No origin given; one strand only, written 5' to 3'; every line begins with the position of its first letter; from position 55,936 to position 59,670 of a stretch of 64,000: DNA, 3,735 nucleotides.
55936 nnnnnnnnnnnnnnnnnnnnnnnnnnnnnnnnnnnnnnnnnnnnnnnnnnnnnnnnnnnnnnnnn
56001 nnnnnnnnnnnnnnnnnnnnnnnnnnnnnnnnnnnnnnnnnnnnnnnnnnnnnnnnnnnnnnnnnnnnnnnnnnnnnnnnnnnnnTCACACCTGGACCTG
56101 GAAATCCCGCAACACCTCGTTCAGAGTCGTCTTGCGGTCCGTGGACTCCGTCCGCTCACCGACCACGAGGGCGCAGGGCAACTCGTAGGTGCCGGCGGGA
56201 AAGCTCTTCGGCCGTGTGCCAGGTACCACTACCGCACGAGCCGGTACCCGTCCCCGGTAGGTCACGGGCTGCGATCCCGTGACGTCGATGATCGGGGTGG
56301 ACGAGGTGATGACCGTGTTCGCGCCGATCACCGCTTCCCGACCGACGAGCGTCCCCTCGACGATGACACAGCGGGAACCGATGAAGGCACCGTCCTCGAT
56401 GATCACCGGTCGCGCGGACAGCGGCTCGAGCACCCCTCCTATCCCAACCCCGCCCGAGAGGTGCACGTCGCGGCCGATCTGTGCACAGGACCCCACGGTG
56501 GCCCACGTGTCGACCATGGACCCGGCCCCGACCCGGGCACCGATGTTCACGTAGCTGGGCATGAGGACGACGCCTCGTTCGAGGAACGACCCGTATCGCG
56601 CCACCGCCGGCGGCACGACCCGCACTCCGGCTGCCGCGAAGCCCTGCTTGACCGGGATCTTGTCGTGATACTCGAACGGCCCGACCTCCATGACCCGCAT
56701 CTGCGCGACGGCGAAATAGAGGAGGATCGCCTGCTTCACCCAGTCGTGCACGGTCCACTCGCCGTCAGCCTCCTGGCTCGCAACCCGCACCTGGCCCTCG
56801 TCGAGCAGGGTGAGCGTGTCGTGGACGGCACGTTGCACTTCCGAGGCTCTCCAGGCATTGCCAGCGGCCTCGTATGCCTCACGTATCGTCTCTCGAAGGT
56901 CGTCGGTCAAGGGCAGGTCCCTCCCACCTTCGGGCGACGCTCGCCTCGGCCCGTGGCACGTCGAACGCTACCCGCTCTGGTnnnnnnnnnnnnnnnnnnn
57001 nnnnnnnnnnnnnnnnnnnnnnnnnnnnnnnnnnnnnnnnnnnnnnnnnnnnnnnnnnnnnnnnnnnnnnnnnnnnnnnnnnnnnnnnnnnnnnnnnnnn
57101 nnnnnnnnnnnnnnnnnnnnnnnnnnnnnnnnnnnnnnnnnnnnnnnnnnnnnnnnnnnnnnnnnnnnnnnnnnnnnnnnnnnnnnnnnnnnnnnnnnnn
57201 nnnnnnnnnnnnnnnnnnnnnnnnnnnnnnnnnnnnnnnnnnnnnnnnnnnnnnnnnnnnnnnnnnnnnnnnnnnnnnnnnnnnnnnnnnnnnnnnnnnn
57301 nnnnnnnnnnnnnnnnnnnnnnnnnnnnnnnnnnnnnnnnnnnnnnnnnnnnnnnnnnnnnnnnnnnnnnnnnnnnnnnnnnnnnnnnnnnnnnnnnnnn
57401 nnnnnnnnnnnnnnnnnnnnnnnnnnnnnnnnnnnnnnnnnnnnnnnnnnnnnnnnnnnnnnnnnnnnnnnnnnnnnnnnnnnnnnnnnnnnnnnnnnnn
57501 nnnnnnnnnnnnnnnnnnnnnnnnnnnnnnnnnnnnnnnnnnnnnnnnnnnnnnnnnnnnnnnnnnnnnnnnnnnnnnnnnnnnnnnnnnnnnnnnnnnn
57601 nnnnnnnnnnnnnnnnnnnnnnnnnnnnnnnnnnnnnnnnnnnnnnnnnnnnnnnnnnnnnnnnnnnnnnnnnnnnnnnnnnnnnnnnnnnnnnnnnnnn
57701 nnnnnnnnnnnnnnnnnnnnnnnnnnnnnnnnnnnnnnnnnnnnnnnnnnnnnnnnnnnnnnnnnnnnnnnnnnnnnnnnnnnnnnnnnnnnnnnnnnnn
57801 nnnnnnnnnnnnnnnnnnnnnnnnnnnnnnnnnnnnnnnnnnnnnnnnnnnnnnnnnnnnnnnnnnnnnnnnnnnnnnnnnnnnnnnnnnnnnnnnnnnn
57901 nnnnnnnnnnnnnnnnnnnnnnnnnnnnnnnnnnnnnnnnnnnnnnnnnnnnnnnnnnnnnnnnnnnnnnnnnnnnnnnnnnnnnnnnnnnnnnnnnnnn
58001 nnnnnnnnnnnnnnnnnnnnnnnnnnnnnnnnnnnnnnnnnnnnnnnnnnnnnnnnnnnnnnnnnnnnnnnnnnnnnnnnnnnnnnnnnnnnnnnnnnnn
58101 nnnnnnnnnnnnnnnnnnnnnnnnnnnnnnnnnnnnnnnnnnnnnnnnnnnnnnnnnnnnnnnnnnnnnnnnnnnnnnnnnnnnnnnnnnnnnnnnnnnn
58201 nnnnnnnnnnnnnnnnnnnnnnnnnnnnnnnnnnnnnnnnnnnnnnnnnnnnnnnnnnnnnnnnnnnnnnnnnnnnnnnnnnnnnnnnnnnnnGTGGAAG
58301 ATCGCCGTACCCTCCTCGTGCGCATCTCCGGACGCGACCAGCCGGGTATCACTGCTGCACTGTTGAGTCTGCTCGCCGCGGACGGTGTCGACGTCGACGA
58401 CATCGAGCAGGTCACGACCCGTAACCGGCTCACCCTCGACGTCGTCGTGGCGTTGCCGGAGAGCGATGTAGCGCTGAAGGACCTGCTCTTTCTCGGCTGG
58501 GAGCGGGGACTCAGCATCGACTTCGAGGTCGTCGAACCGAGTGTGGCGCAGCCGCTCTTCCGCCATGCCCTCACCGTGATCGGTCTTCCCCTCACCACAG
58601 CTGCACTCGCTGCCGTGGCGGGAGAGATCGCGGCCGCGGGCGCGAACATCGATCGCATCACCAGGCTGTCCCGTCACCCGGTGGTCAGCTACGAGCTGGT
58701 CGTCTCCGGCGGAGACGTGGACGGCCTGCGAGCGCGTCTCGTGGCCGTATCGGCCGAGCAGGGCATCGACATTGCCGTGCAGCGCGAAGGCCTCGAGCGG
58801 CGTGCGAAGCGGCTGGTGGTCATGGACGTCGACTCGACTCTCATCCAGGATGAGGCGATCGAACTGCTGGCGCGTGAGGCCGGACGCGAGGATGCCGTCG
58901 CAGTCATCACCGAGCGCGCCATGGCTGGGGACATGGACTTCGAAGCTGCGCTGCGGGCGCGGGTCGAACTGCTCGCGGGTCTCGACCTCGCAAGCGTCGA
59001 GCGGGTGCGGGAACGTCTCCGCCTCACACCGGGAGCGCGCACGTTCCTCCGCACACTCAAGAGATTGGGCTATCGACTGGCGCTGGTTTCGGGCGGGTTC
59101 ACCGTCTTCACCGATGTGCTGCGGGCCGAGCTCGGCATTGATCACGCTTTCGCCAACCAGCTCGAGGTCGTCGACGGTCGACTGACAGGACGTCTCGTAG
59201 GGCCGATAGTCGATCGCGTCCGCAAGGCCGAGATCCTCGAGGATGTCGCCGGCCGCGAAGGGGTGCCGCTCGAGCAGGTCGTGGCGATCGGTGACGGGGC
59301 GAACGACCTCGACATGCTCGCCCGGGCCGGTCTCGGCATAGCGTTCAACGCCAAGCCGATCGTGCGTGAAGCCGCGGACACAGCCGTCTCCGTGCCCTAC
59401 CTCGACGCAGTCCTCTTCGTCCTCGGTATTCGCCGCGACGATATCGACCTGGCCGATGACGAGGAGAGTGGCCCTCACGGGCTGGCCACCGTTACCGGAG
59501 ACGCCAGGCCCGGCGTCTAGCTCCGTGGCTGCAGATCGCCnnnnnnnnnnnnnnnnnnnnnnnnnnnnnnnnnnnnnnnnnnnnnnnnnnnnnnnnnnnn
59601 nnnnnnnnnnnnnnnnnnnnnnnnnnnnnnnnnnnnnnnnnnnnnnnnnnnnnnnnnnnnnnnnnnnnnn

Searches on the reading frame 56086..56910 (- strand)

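Call 29: search_protein_families(library=pfam, proteins=[window:56086-56910:-], max_evalue=0.00001)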
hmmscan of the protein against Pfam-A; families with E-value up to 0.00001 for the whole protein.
window:56086-56910:- (274 aa): 3 families
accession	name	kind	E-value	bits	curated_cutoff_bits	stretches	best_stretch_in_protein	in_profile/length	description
PF14805.11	THDPS_N_2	-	2.3e-19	69.7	25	1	4-67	1-66/67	Tetrahydrodipicolinate N-succinyltransferase N-terminal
PF00132.30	Hexapep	-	1.2e-12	47.4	27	1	169-202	2-35/36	Bacterial transferase hexapeptide (six repeats)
PF14602.12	Hexapep_2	-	3.3e-10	39.9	27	1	168-202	1-33/34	Hexapeptide repeat of succinyl-transferase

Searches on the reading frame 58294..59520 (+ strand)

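Call 29: search_protein_families(library=pfam, proteins=[window:58294-59520:+], max_evalue=0.00001)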
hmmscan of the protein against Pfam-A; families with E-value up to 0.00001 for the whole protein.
window:58294-59520:+ (408 aa): 6 families
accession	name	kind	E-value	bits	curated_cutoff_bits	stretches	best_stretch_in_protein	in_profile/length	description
PF12710.13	HAD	-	2.6e-27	96.9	27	1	175-342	1-188/189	haloacid dehalogenase-like hydrolase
PF00702.32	Hydrolase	-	5.5e-25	89.3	26.4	1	173-346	2-191/191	haloacid dehalogenase-like hydrolase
PF13740.12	ACT_6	-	2.8e-17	62.8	23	1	6-77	2-75/76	ACT domain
PF21086.3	ACT_PSP_2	-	3.6e-17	62.6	24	1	91-163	3-77/77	ACT domain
PF08282.18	Hydrolase_3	-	1.2e-11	45.2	20.9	1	308-374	185-252/255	haloacid dehalogenase-like hydrolase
PF01842.31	ACT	-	1.3e-08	34.8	27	1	9-53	3-49/66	ACT domain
